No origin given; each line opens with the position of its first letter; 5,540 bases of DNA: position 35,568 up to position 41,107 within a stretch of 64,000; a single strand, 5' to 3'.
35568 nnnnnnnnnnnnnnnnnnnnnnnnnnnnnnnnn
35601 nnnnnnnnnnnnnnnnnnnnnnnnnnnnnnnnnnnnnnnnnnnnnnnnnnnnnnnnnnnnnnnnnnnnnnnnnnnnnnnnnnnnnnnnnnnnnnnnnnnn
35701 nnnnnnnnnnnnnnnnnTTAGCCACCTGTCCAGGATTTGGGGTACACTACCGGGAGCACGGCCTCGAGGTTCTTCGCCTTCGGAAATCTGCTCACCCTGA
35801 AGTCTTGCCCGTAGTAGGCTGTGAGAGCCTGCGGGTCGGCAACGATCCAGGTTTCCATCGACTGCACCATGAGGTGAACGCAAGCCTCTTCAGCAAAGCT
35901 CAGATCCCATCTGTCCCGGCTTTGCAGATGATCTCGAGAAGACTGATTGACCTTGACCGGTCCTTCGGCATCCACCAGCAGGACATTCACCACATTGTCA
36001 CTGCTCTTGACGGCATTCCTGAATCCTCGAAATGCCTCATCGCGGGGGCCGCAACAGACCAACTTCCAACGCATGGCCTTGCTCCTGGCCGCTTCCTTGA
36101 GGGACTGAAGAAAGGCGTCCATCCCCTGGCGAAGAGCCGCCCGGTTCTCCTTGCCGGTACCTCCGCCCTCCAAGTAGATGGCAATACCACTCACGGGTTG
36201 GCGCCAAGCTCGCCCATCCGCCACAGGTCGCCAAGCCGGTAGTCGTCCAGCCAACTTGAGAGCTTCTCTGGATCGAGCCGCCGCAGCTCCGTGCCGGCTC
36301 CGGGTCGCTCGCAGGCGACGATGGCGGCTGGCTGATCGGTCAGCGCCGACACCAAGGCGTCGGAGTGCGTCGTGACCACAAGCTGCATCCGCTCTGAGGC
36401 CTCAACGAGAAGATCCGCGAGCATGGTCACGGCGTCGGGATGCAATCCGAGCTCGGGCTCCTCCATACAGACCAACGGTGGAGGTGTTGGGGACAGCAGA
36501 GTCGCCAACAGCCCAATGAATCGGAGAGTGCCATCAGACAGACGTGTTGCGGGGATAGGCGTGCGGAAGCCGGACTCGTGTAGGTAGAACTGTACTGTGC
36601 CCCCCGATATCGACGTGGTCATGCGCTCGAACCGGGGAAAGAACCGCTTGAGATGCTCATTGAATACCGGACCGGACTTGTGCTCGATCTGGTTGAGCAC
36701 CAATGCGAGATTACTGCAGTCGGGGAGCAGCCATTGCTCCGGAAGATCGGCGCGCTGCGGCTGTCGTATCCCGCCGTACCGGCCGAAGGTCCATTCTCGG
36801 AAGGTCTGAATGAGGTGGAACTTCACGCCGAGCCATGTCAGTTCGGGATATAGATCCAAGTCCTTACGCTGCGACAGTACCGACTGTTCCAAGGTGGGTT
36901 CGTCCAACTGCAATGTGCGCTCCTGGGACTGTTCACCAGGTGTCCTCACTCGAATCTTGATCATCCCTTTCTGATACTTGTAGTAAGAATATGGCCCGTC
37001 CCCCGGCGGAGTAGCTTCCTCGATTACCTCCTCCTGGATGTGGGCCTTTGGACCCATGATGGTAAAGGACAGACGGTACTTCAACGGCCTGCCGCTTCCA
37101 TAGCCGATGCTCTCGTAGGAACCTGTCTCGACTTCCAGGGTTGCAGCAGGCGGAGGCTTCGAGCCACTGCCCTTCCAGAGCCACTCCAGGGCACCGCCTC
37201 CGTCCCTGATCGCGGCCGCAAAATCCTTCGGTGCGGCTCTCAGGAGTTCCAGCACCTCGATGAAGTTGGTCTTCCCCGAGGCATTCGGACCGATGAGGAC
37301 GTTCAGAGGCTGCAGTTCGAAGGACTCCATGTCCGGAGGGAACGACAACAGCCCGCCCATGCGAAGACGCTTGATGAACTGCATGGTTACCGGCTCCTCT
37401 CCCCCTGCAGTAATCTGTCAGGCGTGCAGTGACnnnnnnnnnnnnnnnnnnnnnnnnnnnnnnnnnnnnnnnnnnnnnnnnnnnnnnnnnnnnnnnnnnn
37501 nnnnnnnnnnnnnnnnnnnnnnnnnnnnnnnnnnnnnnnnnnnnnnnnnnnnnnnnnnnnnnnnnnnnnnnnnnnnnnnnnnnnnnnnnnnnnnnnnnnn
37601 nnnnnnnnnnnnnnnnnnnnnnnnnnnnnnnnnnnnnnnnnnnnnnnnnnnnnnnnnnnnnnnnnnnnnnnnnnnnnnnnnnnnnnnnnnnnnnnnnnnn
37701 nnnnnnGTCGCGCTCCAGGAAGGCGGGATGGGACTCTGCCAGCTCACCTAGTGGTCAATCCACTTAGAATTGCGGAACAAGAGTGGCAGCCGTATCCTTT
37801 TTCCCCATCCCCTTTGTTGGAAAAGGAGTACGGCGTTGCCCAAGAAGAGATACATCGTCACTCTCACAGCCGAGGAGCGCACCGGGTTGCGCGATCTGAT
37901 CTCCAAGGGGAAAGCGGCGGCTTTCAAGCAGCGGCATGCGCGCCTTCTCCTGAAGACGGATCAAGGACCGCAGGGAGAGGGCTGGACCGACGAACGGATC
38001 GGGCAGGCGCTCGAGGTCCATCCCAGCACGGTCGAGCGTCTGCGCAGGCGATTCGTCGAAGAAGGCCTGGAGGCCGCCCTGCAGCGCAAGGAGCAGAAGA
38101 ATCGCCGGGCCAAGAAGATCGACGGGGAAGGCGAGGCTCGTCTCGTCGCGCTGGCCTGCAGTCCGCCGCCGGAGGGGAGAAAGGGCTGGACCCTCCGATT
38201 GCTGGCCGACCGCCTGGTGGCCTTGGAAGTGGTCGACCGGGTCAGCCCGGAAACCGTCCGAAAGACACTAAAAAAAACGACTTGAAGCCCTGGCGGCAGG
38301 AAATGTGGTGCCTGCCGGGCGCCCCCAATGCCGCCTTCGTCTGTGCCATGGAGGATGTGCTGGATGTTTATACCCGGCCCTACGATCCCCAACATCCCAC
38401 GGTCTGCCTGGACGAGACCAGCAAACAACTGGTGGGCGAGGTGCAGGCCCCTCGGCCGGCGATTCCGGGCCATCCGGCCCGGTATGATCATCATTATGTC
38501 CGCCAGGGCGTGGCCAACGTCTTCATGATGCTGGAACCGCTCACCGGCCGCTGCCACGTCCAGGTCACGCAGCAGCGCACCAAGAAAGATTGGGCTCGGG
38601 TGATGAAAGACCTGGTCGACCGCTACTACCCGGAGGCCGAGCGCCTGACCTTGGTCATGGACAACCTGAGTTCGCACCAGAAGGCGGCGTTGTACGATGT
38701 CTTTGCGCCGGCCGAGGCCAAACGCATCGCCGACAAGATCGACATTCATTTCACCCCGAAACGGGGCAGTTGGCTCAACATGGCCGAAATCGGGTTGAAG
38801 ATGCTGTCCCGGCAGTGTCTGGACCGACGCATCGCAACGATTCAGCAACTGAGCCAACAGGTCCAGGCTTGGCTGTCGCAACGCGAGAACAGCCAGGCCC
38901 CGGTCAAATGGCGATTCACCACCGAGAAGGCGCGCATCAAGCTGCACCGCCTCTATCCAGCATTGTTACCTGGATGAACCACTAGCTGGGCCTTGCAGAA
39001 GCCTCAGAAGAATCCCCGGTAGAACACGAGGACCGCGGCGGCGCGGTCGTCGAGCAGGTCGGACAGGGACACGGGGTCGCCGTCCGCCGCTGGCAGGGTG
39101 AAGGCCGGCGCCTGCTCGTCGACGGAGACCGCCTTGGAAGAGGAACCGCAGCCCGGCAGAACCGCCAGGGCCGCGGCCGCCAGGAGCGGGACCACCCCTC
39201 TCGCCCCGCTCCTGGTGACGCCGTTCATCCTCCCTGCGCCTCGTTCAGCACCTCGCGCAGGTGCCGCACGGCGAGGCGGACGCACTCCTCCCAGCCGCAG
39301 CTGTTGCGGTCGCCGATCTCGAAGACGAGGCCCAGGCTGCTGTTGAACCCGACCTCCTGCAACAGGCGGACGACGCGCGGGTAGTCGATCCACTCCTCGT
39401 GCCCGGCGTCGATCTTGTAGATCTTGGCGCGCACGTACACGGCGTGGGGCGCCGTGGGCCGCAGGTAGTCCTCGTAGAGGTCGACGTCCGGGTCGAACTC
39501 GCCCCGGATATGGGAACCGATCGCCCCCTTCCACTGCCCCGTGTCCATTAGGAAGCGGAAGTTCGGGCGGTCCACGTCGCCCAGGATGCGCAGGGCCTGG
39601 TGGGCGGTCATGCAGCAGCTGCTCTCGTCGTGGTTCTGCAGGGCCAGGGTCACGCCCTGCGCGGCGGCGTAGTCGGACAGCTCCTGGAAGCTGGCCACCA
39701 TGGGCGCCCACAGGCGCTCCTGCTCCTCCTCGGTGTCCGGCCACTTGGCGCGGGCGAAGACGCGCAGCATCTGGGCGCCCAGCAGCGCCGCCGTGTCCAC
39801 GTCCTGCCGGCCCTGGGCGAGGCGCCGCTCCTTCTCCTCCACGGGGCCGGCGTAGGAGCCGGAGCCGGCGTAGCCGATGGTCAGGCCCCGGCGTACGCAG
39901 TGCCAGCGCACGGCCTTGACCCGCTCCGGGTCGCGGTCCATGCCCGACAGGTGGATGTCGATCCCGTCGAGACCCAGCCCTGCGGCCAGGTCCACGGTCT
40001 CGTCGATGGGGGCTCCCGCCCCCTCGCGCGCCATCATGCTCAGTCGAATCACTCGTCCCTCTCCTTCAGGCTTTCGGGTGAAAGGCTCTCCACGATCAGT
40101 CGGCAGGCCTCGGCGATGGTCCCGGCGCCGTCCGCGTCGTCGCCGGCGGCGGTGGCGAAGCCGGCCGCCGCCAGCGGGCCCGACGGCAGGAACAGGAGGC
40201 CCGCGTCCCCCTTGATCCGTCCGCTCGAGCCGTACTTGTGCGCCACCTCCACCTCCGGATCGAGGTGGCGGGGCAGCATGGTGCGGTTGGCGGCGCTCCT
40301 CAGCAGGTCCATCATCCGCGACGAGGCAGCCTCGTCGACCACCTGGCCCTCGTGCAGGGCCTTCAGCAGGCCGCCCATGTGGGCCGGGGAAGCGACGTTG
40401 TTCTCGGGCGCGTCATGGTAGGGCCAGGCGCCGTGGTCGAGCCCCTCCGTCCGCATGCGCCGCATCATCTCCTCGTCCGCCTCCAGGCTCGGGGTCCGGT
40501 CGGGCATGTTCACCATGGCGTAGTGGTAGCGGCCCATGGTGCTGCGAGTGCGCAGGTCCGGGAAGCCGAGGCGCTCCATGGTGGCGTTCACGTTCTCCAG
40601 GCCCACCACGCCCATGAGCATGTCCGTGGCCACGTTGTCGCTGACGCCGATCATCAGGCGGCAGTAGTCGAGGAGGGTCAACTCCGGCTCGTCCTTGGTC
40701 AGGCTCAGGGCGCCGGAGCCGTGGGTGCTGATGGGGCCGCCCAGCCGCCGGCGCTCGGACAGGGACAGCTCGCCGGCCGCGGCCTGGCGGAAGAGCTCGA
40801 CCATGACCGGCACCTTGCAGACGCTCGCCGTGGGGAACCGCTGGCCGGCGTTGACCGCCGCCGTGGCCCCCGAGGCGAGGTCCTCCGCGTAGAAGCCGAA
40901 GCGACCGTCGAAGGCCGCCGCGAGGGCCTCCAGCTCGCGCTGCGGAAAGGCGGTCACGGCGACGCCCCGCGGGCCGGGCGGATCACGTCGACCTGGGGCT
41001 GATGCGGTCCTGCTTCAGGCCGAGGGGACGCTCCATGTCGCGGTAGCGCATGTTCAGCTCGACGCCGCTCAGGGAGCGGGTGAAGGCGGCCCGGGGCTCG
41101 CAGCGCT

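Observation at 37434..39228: IS630-disrupted lipoprotein redoxin whose CxxC nucleophile codon is an in-frame TGA: candidate selenoprotein with the IS sitting in a SECIS-like hairpin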

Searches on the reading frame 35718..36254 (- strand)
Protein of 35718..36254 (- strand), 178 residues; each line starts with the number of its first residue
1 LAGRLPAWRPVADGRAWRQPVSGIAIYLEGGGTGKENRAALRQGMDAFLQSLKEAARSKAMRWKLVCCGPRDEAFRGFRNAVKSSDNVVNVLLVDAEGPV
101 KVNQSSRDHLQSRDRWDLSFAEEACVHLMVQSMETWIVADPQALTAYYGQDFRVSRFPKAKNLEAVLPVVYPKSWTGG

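Call 27: search_protein_families(library=pfam, proteins=[window:35718-36254:-], max_evalue=0.001)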
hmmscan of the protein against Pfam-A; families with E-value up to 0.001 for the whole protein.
window:35718-36254:- (178 aa): 1 family
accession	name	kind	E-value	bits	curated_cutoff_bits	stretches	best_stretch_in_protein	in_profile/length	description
PF14103.11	DUF4276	-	2.8e-08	34.6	30.2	1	35-161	8-137/192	Domain of unknown function (DUF4276)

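Call 66: search_protein_families(library=padloc, proteins=[window:35718-36254:-], max_evalue=0.001)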
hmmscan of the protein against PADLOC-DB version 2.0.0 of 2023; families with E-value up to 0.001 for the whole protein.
window:35718-36254:- (178 aa): 4 families
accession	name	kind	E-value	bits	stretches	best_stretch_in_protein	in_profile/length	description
PDLC04201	HEC-01B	-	6.2e-49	164.3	1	24-166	4-143/202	-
PDLC04199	HEC-01B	-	1.8e-16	58.5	1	68-159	2-99/203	-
PDLC04195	HEC-01B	-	1e-11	43.2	1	58-157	6-112/199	-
PDLC04192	HEC-01B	-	5e-10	37.3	1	65-165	18-120/182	-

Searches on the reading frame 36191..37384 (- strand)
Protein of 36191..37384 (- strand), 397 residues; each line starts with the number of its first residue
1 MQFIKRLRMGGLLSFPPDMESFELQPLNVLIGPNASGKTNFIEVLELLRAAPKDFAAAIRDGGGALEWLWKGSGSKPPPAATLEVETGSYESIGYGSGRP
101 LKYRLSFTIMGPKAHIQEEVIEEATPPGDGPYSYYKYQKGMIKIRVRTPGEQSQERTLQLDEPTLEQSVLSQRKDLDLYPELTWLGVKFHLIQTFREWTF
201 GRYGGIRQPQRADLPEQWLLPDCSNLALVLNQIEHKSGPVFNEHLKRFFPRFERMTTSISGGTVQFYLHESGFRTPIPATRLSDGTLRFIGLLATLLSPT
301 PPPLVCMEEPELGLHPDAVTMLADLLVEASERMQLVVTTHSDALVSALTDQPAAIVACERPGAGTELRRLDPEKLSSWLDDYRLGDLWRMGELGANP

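Call 27: search_protein_families(library=pfam, proteins=[window:36191-37384:-], max_evalue=0.001)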
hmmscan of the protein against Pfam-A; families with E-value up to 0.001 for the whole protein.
window:36191-37384:- (397 aa): 4 families
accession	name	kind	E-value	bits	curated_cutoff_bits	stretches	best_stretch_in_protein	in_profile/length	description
PF13304.12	AAA_21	-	1.6e-36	127.4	27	1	27-346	1-304/304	AAA domain, putative AbiEii toxin, Type IV TA system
PF13175.12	AAA_15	-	4.6e-16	59.9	32.1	2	275-345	294-374/374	AAA ATPase domain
PF02463.25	SMC_N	-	2.5e-09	37.3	40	0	281-348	136-205/220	RecF/RecN/SMC N terminal domain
PF11398.14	DUF2813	-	2.2e-05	24.5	21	0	298-348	280-328/372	Protein of unknown function (DUF2813)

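Call 57: find_encoding_contigs(protein=window:36191-37384:-, flank=10000, max_places=5)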
Protein window:36191-37384:- (397 aa): no gene with exactly this product is on record in the collection.

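Call 66: search_protein_families(library=padloc, proteins=[window:36191-37384:-], max_evalue=0.001)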
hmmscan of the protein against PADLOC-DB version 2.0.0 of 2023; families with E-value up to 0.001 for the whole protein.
window:36191-37384:- (397 aa): 92 families (the best 25 are shown)
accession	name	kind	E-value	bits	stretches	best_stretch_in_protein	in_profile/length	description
PDLC04177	HEC-01A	-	3.8e-149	495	1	2-396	3-391/393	-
PDLC04175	HEC-01A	-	1.8e-54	183.2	2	207-397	169-362/363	-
PDLC04178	HEC-01A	-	5.7e-44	148.8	1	22-394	25-381/399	-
PDLC04183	HEC-01A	-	1.5e-42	144.1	1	22-395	21-400/402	-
PDLC04182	HEC-01A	-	4.4e-36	122.7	1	21-393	27-400/406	-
PDLC02980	AriA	-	3.7e-34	117.1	1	27-345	1-303/304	-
PDLC04176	HEC-01A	-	1.7e-30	104.6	1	18-371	16-345/371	-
PDLC04174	HEC-01A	-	2.3e-28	97.2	1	217-397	76-262/264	-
PDLC04184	HEC-01A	-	1.2e-26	91.7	2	140-354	172-400/464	-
PDLC04391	PDC-M07A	-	1.1e-25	88.5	2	219-393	210-401/412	-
PDLC04144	HEC-01B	-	5.3e-25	86.4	1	18-393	16-389/395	-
PDLC04180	HEC-01A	-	1.5e-24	84.9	2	279-370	252-346/382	-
PDLC04393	PDC-M07A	-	3.1e-23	80.4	2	276-362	282-374/435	-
PDLC04389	PDC-M07A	-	5.1e-23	79.8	2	260-393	268-423/443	-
PDLC04392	PDC-M07A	-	4.3e-22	76.8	2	219-358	217-365/432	-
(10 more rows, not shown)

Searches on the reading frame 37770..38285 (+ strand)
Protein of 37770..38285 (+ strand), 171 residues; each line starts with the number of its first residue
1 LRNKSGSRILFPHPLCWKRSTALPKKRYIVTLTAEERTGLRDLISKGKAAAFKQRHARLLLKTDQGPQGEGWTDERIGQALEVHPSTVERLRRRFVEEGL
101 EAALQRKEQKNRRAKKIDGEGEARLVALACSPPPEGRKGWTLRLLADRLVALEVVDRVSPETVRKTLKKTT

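Call 27: search_protein_families(library=pfam, proteins=[window:37770-38285:+], max_evalue=0.001)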
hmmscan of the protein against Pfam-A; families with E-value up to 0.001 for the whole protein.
window:37770-38285:+ (171 aa): 4 families
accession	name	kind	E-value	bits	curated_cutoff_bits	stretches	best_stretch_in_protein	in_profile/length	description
PF13565.12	HTH_32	-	7.2e-17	62.1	33.7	1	87-167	1-73/73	Homeodomain-like domain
PF13384.12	HTH_23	-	1.1e-08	35.1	24.6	1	70-103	16-49/50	Homeodomain-like domain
PF13551.12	HTH_29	-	2e-07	31.5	28.1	1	70-122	10-63/64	Winged helix-turn helix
PF13518.12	HTH_28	-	0.00032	21.1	25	1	71-107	12-47/52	Helix-turn-helix domain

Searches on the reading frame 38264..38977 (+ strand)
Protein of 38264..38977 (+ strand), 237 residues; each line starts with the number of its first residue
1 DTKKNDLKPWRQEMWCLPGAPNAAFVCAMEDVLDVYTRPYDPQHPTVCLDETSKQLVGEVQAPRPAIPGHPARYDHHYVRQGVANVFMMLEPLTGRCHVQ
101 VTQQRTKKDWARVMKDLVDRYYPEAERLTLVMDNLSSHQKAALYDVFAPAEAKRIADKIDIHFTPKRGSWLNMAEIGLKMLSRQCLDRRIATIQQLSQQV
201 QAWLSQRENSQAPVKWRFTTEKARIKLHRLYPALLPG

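Call 27: search_protein_families(library=pfam, proteins=[window:38264-38977:+], max_evalue=0.001)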
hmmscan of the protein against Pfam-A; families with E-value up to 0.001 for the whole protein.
window:38264-38977:+ (237 aa): 1 family
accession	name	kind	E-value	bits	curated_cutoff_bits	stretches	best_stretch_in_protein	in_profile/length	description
PF13358.12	DDE_3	-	1.4e-24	87.1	28.6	1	46-196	2-145/146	DDE superfamily endonuclease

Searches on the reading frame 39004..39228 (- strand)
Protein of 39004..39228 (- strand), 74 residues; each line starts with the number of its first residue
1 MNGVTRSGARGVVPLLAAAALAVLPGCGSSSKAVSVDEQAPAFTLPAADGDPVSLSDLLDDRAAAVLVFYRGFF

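Call 58: find_encoding_contigs(protein=window:39004-39228:-, flank=5000, max_places=5)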
Protein window:39004-39228:- (74 aa): no gene with exactly this product is on record in the collection.

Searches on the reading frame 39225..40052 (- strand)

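Call 27: search_protein_families(library=pfam, proteins=[window:39225-40052:-], max_evalue=0.001)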
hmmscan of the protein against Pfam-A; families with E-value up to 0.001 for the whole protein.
window:39225-40052:- (275 aa): 1 family
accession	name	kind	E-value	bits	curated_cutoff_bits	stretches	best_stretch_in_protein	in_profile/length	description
PF01261.30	AP_endonuc_2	-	2e-22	80.5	31.1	1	20-267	1-248/249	Xylose isomerase-like TIM barrel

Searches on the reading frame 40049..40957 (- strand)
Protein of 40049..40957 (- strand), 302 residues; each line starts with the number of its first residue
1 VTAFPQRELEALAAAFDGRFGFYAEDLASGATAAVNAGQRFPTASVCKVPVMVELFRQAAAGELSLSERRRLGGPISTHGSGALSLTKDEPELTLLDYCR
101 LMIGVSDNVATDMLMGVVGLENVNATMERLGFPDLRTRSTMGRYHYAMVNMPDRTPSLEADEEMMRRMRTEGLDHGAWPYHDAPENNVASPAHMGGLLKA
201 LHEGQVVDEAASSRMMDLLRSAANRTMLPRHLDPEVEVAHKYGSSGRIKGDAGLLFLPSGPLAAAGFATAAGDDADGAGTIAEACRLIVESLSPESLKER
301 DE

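Call 17: find_encoding_contigs(protein=window:40049-40957:-, flank=10000, max_places=4)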
Protein window:40049-40957:- (302 aa): no gene with exactly this product is on record in the collection.
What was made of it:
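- On Bacterial selenoprotein gene (Sec decoding): The window's genome is not in the look-up collection (calls 17, 57, 58), and the whole-genome scans are capped.
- The source genome is not in the searchable collections (calls 17, 57, 58).
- Tried and rejected: Tracing the source contig: exact-protein look-ups with three window proteins found none on record (calls 17, 57, 58).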

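Call 27: search_protein_families(library=pfam, proteins=[window:40049-40957:-], max_evalue=0.001)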
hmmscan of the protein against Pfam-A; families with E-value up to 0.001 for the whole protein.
window:40049-40957:- (302 aa): 1 family
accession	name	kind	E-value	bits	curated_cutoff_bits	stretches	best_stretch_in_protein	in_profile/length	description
PF13354.11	Beta-lactamase2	-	1.2e-52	178.9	22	1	21-261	1-207/214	Beta-lactamase enzyme family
